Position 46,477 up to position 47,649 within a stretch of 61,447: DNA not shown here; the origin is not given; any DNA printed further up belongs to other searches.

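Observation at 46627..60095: T2SS / type IV pilus-like export locus headed by two HDOD-pseudopilin cassettes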

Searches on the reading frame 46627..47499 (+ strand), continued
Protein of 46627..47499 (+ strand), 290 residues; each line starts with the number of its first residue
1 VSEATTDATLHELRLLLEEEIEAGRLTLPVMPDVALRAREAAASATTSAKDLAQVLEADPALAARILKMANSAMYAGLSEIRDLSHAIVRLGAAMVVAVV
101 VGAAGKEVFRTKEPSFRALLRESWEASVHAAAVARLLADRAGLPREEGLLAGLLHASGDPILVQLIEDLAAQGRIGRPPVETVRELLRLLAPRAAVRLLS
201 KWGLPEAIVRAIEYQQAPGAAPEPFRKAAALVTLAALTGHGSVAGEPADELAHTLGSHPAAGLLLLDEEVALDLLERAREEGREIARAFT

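Call 39: search_solved_structures(query=window:46627-47499:+, max_evalue=0.001, show_alignments=5)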
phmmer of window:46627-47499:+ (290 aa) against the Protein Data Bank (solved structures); distinct sequences matched with E-value up to 0.001: 6.
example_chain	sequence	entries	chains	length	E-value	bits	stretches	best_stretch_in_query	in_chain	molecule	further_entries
3i7a_A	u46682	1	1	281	9.2e-17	64.8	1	11-213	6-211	Putative metal-dependent phosphohydrolase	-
3m1t_A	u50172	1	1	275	5.1e-15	59.1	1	28-236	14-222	Putative phosphohydrolase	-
3mem_A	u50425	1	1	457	5.7e-15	59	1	18-242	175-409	Putative signal transduction protein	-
3hc1_A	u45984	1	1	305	7.5e-15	58.6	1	12-264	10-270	uncharacterized HDOD domain protein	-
9qzk_A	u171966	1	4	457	2.7e-12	50.2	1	19-224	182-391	HDOD domain-containing protein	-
1vqr_A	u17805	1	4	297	1.8e-08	37.6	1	27-110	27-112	hypothetical protein Cj0248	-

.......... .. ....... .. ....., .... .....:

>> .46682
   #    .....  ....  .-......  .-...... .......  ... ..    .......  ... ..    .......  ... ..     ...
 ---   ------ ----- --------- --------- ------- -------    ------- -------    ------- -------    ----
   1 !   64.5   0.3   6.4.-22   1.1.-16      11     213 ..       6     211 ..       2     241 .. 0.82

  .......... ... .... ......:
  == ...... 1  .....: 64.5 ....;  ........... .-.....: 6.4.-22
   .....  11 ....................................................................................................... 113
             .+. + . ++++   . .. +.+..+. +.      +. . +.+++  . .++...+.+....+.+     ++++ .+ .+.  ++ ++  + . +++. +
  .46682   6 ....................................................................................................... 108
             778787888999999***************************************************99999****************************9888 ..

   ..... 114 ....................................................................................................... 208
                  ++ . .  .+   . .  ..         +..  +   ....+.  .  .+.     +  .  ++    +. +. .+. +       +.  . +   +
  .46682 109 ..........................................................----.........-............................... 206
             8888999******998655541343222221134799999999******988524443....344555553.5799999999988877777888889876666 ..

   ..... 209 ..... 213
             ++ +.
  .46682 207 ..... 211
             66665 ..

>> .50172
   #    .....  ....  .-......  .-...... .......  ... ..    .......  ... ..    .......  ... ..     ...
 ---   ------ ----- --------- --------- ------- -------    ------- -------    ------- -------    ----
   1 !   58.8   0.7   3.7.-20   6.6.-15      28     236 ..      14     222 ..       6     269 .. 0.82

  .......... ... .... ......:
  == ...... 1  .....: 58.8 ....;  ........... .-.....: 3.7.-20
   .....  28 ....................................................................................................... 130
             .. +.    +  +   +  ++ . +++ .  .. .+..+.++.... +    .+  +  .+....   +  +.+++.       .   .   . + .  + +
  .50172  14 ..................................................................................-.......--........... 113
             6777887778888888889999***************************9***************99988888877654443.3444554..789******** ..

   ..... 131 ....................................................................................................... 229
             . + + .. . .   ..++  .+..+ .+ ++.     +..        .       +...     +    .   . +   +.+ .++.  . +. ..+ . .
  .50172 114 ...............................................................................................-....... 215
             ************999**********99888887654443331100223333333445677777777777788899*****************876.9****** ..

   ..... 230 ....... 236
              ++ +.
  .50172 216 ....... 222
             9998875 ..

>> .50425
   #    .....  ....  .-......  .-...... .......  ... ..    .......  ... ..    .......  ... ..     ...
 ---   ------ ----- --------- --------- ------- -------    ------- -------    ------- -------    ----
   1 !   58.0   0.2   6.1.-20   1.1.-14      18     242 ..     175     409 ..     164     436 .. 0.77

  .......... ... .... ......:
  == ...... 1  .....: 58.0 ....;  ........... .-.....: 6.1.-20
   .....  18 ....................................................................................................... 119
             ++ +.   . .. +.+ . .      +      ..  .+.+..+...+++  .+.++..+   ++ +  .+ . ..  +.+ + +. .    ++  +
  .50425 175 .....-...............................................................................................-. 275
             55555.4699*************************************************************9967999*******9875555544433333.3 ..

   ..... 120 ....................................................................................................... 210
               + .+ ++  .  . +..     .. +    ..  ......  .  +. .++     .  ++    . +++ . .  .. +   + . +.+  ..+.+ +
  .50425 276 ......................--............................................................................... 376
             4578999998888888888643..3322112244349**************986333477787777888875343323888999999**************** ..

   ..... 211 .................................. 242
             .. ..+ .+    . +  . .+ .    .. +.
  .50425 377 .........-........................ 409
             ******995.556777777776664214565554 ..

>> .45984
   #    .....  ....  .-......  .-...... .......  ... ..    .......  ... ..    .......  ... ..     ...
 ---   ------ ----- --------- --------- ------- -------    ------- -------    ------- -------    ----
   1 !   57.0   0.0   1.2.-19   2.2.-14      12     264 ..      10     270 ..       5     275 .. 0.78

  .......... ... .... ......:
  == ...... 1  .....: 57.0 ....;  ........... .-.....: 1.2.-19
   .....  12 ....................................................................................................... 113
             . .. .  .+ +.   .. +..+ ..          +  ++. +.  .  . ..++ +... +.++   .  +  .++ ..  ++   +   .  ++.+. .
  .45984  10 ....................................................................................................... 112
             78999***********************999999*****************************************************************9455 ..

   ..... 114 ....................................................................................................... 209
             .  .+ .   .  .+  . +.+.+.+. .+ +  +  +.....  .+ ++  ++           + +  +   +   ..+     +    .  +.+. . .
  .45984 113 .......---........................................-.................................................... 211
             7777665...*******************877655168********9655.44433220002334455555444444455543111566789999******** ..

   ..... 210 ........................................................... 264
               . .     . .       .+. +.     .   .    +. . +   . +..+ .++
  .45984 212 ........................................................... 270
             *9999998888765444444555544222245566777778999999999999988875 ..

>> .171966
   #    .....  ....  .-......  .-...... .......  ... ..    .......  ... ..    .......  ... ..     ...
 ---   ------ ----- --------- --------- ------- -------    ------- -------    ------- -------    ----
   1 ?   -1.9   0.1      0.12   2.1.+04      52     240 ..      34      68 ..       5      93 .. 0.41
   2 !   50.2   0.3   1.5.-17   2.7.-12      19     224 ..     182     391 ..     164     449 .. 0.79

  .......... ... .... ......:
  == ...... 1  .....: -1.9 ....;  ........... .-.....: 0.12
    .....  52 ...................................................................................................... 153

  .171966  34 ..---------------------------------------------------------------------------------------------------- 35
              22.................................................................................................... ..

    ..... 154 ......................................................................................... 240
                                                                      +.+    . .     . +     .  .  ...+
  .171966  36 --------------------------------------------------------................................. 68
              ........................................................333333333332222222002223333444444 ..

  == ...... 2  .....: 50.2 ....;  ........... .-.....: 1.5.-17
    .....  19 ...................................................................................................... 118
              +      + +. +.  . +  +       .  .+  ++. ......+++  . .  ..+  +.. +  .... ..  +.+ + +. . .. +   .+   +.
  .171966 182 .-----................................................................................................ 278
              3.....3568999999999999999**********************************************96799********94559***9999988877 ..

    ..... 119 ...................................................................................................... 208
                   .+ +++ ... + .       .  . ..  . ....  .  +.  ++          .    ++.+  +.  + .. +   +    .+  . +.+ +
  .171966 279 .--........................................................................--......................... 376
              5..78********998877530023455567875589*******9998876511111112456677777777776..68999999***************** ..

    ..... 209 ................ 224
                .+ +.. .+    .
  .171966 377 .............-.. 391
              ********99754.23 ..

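Call 52: find_related_loci(query=A3, collection=metagenome_contigs, flank=10000)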
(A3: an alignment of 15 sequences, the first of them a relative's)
Query A3 (290 aa) in metagenome_contigs; peptide patterns used: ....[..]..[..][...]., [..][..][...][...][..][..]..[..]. (x = any residue, [..] = any of these).
600 stretches matched a pattern (row limit reached: there are more); 508 encode a relative of the query (tblastn E <= 1e-3); the best 80 are kept; 80 distinct loci.
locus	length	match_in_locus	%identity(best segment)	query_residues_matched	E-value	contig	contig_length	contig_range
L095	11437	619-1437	56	17-289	2e-80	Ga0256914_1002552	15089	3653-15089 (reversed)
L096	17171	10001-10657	52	17-236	1e-54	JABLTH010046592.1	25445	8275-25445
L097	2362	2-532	49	114-290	2e-39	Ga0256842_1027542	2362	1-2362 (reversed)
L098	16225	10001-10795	34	20-287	8e-31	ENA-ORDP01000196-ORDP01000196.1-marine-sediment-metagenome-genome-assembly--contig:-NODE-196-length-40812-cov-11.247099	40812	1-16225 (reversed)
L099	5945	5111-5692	34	16-210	2e-30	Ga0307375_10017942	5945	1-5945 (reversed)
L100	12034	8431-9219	29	20-290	6e-30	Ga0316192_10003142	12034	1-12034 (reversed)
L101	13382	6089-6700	29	17-217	1e-29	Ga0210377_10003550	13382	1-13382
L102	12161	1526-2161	31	9-219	2e-29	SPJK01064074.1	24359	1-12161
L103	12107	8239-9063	31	11-287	5e-29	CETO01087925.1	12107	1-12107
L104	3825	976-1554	30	17-206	4e-29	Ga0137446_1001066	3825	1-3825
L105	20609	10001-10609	33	16-216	4e-29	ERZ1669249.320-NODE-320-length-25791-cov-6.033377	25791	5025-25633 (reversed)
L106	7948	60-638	37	13-209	9e-29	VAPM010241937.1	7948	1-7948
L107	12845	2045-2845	29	11-280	9e-29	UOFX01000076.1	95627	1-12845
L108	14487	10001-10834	31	11-290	7e-29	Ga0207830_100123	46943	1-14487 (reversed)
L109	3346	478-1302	29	11-287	8e-29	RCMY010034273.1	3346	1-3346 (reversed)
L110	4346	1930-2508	30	17-206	7e-29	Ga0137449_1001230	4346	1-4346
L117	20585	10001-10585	32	9-206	7e-28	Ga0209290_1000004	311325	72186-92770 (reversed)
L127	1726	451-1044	33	21-218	2e-27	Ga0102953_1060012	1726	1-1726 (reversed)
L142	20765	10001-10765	31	13-268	1e-25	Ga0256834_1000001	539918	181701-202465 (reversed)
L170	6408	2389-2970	35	16-206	8e-24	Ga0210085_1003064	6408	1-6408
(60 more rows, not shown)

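Call 56: search_protein_families(library=pfam, proteins=[L117:1943-2959:+, L117:3039-4973:+, L117:4980-6440:+, L117:7657-8067:+, L117:8071-8994:+, L117:9093-9935:+, L117:9989-10837:+, L117:10879-11730:+, L117:11730-12713:+, L117:12793-14946:+], max_evalue=0.001)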
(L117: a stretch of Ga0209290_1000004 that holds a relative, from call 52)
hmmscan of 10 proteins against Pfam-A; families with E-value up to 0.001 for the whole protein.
L117:1943-2959:+ (338 aa): 3 families
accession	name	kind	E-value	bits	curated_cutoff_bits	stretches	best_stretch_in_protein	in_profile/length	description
PF03150.19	CCP_MauG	-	1e-61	208.4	25.6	1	45-193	2-148/149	Di-haem cytochrome c peroxidase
PF00034.26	Cytochrom_C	-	2.2e-07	32.5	21.3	0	202-317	3-89/90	Cytochrome c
PF21419.2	RoxA-like_Cyt-c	-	3.2e-06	27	26.7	1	266-289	5-28/39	RoxA-like, cytochrome c-like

L117:3039-4973:+ (644 aa): 3 families
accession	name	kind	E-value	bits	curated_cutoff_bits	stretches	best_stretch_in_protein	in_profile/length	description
PF00263.26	Secretin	-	2.8e-43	147.9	27.5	1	419-584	1-169/169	Bacterial type II and III secretion system protein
PF03958.22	Secretin_N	-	7.6e-40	135.4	28.2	3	263-336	2-69/69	Bacterial type II/III secretion system short domain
PF21305.2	type_II_gspD_N0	-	7.9e-30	103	27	1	32-101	1-71/71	GspD-like, N0 domain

L117:4980-6440:+ (486 aa): 5 families
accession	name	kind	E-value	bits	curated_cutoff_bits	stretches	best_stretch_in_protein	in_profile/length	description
PF00437.27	T2SSE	-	7.6e-154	512.3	24.9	1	99-481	2-370/370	Type II/IV secretion system protein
PF22341.1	GSPE_N1E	-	3e-16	59.7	27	1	3-64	2-64/64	GSPII protein E, N1E domain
PF13401.12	AAA_22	-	0.00013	22.7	27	1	239-281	5-47/130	AAA domain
PF13604.12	AAA_30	-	0.00068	19.9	27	0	224-263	2-42/191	AAA domain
PF25199.1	nSTAND_NTPase5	-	0.00098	19.4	34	0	240-280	42-83/145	Novel STAND NTPase 5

L117:7657-8067:+ (136 aa): 2 families
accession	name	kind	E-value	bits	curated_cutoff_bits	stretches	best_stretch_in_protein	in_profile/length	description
PF08334.16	T2SSG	-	1.9e-29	102.3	21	1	30-128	1-108/108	Type II secretion system (T2SS), protein G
PF07963.17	N_methyl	-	1.5e-10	40.6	21.2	1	3-27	2-26/27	Prokaryotic N-terminal methylation motif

L117:8071-8994:+ (307 aa): 1 family
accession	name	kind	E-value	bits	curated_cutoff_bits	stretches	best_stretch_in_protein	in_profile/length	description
PF01571.26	GCV_T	-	1.6e-14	54.2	25.6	1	25-127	41-143/255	Aminomethyltransferase folate-binding domain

L117:9093-9935:+ (280 aa): 2 families
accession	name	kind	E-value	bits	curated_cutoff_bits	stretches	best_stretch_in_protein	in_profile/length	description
PF08668.18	HDOD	-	1e-43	149.6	22.9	1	24-202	1-187/196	HDOD domain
PF01966.28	HD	-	9.8e-05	23.1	22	1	122-209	4-83/116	HD domain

L117:9989-10837:+ (282 aa): 1 family
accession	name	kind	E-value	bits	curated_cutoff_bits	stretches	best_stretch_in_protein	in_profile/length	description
PF08668.18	HDOD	-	1e-40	139.8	22.9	1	24-201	1-186/196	HDOD domain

L117:10879-11730:+ (283 aa): 1 family
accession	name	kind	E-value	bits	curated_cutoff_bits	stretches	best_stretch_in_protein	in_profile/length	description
PF08668.18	HDOD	-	2.5e-42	145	22.9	1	24-201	1-186/196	HDOD domain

L117:11730-12713:+ (327 aa): 1 family
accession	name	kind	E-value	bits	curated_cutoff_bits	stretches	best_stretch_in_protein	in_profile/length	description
PF02628.20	COX15-CtaA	-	4.5e-57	194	29.9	1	11-306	2-320/322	Cytochrome oxidase assembly protein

L117:12793-14946:+ (717 aa): 2 families
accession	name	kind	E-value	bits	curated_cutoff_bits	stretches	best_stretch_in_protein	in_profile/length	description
PF00501.34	AMP-binding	-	1.5e-57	195.6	29.9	1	226-574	13-384/384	AMP-binding enzyme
PF01553.26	Acyltransferase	-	1.5e-17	64.1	23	1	15-139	1-131/132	Acyltransferase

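Call 60: search_protein_families(library=pfam, proteins=[L101:2164-2931:+, L101:3180-3833:+, L101:4130-6025:+, L101:6059-6898:+, L101:7040-7885:+, L101:8430-9197:+, L142:6303-7700:+, L142:7991-9922:+, L142:9965-10831:+, L142:11501-12679:-], max_evalue=0.001)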
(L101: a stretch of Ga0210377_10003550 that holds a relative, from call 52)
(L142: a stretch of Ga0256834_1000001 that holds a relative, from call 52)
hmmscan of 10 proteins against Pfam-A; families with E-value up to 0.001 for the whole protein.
L101:2164-2931:+ (255 aa): 5 families
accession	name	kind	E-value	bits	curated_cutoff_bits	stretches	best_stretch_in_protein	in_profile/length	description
PF13561.12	adh_short_C2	-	5.3e-48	164.1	27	1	18-246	1-235/236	Enoyl-(Acyl carrier protein) reductase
PF00106.31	adh_short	-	1.5e-42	145.7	26.6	1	13-194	2-183/195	short chain dehydrogenase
PF23441.1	SDR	-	2.7e-10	40.5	27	1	13-247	9-256/258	SDR-like rossmann domain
PF08659.16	KR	-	1.2e-08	35.6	22.6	1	13-132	2-124/180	KR domain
PF21777.3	SDR-like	-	5.7e-05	24.2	24.7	0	169-192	52-73/98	Short chain dehydrogenase-like protein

L101:3180-3833:+ (217 aa): 1 family
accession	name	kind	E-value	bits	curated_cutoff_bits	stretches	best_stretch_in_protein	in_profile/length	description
PF01288.25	HPPK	-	9.6e-29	100.6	25.7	1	54-181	1-116/116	7,8-dihydro-6-hydroxymethylpterin-pyrophosphokinase (HPPK)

L101:4130-6025:+ (631 aa): 3 families
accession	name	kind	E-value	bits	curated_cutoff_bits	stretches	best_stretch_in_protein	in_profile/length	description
PF00437.27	T2SSE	-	7.7e-113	377.3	24.9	1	224-611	3-370/370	Type II/IV secretion system protein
PF05157.20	MshEN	-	1.8e-12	47.5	23.1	1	131-210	1-81/90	MshEN domain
PF10415.14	FumaraseC_C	-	0.00037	21.3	32.5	0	55-99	8-50/54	Fumarase C C-terminus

L101:6059-6898:+ (279 aa): 2 families
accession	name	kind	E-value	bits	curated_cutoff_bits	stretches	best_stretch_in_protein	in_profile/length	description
PF08668.18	HDOD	-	1.3e-45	155.7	22.9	1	22-214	1-195/196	HDOD domain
PF01966.28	HD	-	2.9e-06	28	22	1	118-217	2-90/116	HD domain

L101:7040-7885:+ (281 aa): 2 families
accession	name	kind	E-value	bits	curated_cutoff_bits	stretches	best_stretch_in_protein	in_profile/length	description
PF00072.30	Response_reg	-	3.6e-22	79.1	30.2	1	155-266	1-110/111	Response regulator receiver domain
PF05157.20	MshEN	-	6e-14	52.2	23.1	1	73-146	14-88/90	MshEN domain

L101:8430-9197:+ (255 aa): 0 families

L142:6303-7700:+ (465 aa): 1 family
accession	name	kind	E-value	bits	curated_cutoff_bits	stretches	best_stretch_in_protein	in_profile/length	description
PF07394.17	DUF1501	-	1.9e-34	119.9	27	1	43-403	2-342/390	Protein of unknown function (DUF1501)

L142:7991-9922:+ (643 aa): 3 families
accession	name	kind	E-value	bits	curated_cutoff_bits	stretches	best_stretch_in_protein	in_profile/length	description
PF00437.27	T2SSE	-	3.1e-108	362.2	24.9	1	239-621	8-370/370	Type II/IV secretion system protein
PF05157.20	MshEN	-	4.3e-17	62.3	23.1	1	137-223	1-88/90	MshEN domain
PF13191.12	AAA_16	-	0.00068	20.6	32.6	0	375-434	23-86/167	AAA ATPase domain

L142:9965-10831:+ (288 aa): 2 families
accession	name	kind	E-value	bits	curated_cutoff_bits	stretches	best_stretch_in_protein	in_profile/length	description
PF08668.18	HDOD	-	1.6e-44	152.2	22.9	1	28-220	1-196/196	HDOD domain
PF01966.28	HD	-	1.1e-05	26.2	22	1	124-236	2-111/116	HD domain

L142:11501-12679:- (392 aa): 4 families
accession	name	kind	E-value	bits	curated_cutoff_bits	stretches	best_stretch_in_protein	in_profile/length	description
PF10503.15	Esterase_PHB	-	3.1e-08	33.6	23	1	94-226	3-126/219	Esterase PHB depolymerase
PF00756.26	Esterase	-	2e-06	28.2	22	1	92-230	8-148/251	Putative esterase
PF02230.22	Abhydrolase_2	-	6.6e-05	23.3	23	1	150-264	54-176/217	Phospholipase/Carboxylesterase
PF00326.27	Peptidase_S9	-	0.00096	19.1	22.6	0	145-230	15-97/213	Prolyl oligopeptidase family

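Call 64: search_protein_families(library=ncbifam, proteins=[window:46627-47499:+], max_evalue=0.01)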
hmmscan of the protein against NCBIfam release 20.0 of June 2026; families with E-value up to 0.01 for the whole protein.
window:46627-47499:+ (290 aa): 0 families

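Call 81: search_protein_families(library=pfam, proteins=[P0029], max_evalue=0.001)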
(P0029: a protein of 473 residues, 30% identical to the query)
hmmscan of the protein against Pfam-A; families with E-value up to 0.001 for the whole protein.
P0029 (473 aa): 3 families
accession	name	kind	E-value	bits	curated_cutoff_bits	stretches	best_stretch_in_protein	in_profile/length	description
PF08668.18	HDOD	-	2e-49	168.2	22.9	1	218-409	1-196/196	HDOD domain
PF05157.20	MshEN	-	5.5e-17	62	23.1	1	76-160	2-87/90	MshEN domain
PF01966.28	HD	-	5.9e-07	30.2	22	1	334-420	25-105/116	HD domain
